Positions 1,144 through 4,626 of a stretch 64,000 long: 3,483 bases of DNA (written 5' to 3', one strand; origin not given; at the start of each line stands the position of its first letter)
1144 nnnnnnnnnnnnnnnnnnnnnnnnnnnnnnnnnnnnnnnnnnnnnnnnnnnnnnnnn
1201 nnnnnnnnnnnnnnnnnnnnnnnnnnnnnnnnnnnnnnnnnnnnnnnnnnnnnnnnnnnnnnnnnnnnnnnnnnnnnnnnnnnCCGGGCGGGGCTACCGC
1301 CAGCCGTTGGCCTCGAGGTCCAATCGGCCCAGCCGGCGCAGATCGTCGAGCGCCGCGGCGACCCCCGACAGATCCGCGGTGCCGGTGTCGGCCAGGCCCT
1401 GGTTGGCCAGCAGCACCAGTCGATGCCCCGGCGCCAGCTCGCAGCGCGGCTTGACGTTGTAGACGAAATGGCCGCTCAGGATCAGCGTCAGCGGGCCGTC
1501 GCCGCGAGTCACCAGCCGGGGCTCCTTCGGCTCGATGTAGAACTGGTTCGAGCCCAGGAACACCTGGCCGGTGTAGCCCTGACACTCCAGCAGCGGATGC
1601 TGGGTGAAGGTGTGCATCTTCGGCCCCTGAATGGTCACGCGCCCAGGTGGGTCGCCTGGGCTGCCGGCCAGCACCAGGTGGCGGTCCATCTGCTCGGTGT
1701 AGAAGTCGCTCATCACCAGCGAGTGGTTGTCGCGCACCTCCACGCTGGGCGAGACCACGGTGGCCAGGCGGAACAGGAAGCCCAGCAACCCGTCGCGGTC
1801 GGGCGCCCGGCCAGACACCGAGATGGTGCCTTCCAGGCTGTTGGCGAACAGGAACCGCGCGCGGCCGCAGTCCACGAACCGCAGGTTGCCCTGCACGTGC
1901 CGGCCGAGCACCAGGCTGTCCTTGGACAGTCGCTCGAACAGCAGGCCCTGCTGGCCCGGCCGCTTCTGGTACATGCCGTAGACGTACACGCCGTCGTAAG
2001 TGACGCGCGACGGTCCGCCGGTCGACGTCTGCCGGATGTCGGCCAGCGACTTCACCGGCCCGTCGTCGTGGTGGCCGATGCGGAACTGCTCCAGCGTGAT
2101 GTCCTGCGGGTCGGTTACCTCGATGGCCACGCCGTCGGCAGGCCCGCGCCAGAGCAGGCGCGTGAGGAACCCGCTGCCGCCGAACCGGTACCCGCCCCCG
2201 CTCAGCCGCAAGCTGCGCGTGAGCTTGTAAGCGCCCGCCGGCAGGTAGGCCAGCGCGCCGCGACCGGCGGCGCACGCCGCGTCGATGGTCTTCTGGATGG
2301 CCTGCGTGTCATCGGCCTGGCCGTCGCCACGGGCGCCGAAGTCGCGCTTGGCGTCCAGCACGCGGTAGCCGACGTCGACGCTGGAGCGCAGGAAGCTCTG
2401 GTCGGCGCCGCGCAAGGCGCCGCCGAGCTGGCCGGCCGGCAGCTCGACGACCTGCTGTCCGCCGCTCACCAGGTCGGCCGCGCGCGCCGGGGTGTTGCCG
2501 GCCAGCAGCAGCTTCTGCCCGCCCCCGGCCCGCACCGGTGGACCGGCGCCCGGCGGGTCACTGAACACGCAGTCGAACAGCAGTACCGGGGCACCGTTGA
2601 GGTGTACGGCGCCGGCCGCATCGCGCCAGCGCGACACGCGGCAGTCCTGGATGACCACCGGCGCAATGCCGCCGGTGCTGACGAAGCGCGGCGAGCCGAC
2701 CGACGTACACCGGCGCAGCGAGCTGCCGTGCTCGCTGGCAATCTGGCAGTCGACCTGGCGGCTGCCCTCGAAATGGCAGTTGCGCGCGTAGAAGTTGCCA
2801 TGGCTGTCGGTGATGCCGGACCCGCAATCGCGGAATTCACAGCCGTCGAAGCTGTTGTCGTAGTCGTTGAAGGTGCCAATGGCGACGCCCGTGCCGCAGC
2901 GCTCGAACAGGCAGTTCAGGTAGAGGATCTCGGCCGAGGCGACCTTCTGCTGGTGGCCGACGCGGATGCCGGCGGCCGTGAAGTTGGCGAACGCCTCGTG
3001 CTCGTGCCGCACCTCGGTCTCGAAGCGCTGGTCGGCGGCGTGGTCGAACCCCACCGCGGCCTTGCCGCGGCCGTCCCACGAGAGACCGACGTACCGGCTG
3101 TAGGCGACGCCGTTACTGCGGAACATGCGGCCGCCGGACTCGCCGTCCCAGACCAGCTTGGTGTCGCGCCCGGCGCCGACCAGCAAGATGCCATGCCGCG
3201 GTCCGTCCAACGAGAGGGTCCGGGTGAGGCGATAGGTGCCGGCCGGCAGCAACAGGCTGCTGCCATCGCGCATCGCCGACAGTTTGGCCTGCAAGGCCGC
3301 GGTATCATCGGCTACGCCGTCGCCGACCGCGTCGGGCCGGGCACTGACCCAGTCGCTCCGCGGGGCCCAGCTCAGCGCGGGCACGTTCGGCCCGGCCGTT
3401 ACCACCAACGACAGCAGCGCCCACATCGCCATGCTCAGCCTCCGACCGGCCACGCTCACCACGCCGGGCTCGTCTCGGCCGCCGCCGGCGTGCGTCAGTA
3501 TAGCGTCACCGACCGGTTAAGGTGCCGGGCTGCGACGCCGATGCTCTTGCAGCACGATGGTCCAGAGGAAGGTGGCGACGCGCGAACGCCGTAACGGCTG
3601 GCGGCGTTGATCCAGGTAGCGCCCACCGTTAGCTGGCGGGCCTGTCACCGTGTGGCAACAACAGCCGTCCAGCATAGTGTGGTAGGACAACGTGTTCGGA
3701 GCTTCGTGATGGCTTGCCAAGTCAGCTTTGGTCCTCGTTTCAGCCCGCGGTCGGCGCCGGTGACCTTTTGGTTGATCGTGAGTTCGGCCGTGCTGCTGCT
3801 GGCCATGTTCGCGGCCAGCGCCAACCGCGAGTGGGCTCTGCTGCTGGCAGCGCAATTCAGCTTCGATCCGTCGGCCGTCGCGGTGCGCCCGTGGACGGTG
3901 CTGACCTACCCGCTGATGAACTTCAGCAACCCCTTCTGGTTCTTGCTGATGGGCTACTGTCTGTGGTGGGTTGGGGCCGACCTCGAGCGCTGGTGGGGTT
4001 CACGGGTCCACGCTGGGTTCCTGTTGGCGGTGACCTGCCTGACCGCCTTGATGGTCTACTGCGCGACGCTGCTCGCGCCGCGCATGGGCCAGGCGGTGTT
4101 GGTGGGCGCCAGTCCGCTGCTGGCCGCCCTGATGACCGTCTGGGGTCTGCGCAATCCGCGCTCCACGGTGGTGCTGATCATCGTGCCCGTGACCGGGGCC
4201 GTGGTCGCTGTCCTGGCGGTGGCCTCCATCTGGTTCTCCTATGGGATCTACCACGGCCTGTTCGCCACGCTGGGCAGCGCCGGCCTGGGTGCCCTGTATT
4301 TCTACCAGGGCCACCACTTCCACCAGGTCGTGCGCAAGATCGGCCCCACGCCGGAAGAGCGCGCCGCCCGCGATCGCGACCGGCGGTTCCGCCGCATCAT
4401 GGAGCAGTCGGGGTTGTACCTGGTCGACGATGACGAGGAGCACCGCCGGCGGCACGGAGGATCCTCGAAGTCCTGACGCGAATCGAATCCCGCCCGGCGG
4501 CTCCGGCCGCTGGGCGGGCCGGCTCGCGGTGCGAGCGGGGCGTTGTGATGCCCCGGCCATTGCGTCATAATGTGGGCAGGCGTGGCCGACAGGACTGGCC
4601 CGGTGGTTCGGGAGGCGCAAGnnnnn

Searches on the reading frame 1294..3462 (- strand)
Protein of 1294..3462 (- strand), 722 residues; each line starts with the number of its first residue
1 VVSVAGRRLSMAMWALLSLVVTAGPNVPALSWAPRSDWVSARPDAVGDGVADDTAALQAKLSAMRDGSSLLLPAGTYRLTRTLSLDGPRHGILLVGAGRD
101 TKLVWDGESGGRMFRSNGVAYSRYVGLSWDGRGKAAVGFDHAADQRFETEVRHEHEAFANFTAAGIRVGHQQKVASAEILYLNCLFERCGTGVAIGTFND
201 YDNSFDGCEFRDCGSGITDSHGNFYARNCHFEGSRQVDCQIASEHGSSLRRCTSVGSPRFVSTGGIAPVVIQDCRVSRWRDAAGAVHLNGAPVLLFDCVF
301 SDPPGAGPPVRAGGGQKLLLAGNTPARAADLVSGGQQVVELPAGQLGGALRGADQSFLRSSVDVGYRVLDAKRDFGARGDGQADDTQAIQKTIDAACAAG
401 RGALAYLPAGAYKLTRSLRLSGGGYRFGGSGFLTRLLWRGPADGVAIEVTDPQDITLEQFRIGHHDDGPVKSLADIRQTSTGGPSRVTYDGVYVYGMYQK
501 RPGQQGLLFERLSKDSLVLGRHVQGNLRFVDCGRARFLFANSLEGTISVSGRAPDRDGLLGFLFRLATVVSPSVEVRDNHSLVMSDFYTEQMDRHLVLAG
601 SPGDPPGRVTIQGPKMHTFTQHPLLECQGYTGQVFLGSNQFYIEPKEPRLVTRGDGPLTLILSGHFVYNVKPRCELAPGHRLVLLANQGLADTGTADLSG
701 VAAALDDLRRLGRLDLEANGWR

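Call 57: search_protein_families(library=pfam, proteins=[window:1294-3462:-], max_evalue=0.00001)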
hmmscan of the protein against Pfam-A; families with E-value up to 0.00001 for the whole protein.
window:1294-3462:- (722 aa): 2 families
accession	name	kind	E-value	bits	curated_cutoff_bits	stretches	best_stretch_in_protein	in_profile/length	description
PF12708.12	Pect-lyase_RHGA_epim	-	1.5e-22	80.9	27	2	373-420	5-52/213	Rhamnogalacturonase A/epimerase, pectate lyase-like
PF13229.12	Beta_helix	-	3.7e-08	33.6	25.9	1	182-315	14-149/158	Right handed beta helix region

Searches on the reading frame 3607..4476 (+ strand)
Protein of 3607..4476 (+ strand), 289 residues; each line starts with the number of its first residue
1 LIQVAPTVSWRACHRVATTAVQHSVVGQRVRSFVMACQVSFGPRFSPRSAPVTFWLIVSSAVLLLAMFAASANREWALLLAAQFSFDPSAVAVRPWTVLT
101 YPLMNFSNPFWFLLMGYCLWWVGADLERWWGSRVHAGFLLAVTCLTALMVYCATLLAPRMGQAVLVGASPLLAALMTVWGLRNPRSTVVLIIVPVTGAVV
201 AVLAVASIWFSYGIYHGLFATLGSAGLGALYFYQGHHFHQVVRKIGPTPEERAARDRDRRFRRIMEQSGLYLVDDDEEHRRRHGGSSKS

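Call 57: search_protein_families(library=pfam, proteins=[window:3607-4476:+], max_evalue=0.00001)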
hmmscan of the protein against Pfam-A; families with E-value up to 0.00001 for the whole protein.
window:3607-4476:+ (289 aa): 1 family
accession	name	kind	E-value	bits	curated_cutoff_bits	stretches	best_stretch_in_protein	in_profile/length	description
PF08551.15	DUF1751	-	7.1e-06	27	22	1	88-157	1-69/99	Eukaryotic integral membrane protein (DUF1751)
